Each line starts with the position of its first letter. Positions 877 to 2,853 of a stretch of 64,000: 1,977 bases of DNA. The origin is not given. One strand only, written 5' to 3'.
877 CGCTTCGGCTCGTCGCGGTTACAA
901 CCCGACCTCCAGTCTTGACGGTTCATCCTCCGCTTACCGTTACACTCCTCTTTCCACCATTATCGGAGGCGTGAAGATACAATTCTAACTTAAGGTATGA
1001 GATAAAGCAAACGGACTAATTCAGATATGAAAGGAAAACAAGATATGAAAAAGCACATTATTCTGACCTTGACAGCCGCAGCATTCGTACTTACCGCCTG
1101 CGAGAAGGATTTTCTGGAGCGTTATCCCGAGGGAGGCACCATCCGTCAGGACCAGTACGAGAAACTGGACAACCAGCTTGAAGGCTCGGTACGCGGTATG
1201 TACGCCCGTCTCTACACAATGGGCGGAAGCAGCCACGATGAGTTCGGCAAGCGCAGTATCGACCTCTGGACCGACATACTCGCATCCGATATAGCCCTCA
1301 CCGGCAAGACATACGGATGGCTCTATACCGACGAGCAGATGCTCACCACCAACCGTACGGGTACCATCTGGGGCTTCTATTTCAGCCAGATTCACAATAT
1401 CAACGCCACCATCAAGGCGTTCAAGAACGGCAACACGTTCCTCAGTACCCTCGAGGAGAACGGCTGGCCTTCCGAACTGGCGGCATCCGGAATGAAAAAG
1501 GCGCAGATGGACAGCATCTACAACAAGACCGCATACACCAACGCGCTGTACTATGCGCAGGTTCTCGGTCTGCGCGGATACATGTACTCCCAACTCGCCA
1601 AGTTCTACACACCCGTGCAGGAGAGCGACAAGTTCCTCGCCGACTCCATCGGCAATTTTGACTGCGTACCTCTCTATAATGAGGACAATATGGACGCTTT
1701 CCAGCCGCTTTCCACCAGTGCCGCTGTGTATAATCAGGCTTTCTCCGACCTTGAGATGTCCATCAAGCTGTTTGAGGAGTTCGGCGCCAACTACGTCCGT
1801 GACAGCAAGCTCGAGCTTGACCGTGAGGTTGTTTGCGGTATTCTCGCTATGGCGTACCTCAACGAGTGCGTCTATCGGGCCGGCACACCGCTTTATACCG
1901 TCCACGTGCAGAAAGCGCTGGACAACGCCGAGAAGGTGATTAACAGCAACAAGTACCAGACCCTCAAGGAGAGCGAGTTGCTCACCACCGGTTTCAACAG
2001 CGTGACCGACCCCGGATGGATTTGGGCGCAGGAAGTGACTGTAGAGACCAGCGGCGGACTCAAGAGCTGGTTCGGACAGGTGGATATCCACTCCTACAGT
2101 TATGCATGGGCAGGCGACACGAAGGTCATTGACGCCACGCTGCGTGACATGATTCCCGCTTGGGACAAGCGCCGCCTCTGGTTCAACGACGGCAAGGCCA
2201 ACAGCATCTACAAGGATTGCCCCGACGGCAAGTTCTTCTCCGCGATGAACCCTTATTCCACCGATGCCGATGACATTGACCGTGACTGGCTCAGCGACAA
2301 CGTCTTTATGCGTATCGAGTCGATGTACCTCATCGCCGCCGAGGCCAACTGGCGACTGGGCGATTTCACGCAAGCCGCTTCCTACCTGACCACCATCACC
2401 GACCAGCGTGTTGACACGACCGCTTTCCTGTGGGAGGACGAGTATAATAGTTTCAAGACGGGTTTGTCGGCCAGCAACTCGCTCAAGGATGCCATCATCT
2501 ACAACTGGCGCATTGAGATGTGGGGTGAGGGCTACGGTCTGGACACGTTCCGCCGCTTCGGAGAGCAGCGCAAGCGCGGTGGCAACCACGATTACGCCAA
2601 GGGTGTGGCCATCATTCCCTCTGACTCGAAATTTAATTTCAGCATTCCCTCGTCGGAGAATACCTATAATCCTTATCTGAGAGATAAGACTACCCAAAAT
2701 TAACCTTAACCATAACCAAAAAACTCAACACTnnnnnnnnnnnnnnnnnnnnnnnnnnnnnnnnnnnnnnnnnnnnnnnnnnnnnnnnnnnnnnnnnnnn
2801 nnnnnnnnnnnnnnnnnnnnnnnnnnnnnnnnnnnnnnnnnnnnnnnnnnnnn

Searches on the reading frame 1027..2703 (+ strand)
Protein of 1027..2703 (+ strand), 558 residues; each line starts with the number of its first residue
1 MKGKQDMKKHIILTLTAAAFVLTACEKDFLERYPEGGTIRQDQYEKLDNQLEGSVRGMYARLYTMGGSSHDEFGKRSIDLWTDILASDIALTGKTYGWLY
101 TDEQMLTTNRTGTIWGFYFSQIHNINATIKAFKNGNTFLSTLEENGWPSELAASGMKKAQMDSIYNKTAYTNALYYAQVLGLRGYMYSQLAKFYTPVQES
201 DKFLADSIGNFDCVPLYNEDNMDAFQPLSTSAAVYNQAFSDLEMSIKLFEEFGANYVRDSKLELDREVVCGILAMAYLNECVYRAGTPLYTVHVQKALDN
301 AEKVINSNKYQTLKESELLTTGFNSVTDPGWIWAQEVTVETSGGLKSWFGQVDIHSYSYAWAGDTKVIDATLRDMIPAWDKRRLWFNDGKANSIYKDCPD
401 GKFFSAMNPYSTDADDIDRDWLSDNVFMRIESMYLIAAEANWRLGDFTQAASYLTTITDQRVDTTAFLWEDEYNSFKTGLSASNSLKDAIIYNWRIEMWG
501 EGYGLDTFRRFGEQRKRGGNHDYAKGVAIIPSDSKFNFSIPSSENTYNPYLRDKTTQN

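Call 34: search_protein_families(library=pfam, proteins=[window:1027-2703:+], max_evalue=0.0001)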
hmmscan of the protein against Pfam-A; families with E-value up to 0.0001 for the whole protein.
window:1027-2703:+ (558 aa): 1 family
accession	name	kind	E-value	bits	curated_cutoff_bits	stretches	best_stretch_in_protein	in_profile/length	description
PF07980.17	SusD_RagB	-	4.4e-09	36.8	23.1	1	324-547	85-271/297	SusD family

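Call 69: find_encoding_contigs(protein=window:1027-2703:+, flank=10000, max_places=3)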
Protein window:1027-2703:+ (558 aa): 1 contig read that carries it; 1 place shown.
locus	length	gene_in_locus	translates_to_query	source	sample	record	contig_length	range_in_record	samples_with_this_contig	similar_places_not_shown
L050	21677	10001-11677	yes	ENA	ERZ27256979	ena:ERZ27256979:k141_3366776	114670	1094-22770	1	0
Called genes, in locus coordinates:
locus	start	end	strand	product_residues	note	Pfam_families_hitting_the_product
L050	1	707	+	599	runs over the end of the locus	PF00041:fn3 (faint)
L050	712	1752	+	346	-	PF01883:FeS_assembly_P, PF02374:ArsA_ATPase (weak), PF09140:MipZ (weak), PF10609:ParA, PF13614:AAA_31, PF01656:CbiA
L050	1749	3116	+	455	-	PF01554:MatE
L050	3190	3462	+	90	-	PF01883:FeS_assembly_P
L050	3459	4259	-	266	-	-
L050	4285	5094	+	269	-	PF01503:PRA-PH (faint), PF03819:MazG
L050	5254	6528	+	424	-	PF00675:Peptidase_M16, PF05193:Peptidase_M16_C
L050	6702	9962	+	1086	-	PF13620:CarboxypepD_reg, PF13715:CarbopepD_reg_2, PF07715:Plug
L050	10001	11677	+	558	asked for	PF07980:SusD_RagB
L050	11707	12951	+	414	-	-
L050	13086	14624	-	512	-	-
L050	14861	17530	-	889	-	PF18998:Flg_new_2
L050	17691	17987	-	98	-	PF18765:Polbeta, PF01909:NTP_transf_2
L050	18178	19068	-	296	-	-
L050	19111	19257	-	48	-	-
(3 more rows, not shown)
